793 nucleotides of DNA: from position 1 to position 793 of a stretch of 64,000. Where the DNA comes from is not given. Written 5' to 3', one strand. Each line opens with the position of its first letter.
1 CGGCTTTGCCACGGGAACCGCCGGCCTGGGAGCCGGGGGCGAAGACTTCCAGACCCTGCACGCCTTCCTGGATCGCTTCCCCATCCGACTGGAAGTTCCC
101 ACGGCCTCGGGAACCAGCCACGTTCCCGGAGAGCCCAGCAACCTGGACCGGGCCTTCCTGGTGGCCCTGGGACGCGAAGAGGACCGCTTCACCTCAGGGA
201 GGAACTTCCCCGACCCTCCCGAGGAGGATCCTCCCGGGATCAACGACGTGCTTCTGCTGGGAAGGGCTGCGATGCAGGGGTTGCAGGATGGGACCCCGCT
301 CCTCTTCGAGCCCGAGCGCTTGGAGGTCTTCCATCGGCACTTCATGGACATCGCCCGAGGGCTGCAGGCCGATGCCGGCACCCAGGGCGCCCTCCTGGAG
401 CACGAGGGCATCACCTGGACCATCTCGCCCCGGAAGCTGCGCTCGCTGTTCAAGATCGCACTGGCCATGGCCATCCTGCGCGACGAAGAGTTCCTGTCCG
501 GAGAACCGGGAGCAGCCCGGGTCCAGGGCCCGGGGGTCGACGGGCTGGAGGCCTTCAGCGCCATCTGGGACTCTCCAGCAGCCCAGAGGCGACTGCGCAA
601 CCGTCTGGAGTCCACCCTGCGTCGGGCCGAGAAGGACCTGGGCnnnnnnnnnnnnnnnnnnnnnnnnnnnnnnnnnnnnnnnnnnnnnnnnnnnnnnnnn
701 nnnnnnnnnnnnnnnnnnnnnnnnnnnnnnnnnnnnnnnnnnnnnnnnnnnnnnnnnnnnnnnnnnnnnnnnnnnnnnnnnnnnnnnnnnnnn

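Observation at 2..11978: Five-gene translationally coupled operon: MoxR-like AAA+ ATPase, two unknown proteins, a micro-ORF and a 2470-aa membrane-anchored repeat protein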

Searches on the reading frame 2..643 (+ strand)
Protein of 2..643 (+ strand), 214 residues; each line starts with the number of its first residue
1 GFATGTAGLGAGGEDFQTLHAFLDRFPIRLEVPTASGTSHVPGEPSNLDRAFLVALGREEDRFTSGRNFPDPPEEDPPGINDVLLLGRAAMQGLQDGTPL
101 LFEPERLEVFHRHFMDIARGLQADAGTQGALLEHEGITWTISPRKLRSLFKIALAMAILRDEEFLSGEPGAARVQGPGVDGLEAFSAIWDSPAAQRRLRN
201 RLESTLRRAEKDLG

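Call 8: search_protein_families(library=pfam, proteins=[window:2-643:+], max_evalue=1)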
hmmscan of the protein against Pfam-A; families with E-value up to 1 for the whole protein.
window:2-643:+ (214 aa): 0 families

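Call 9: search_protein_families(library=padloc, proteins=[window:2-643:+], max_evalue=1)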
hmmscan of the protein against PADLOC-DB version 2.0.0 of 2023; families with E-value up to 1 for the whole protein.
window:2-643:+ (214 aa): 0 families

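Call 10: search_protein_families(library=ncbifam, proteins=[window:2-643:+], max_evalue=1)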
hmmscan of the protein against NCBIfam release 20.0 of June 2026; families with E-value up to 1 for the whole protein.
window:2-643:+ (214 aa): 0 families
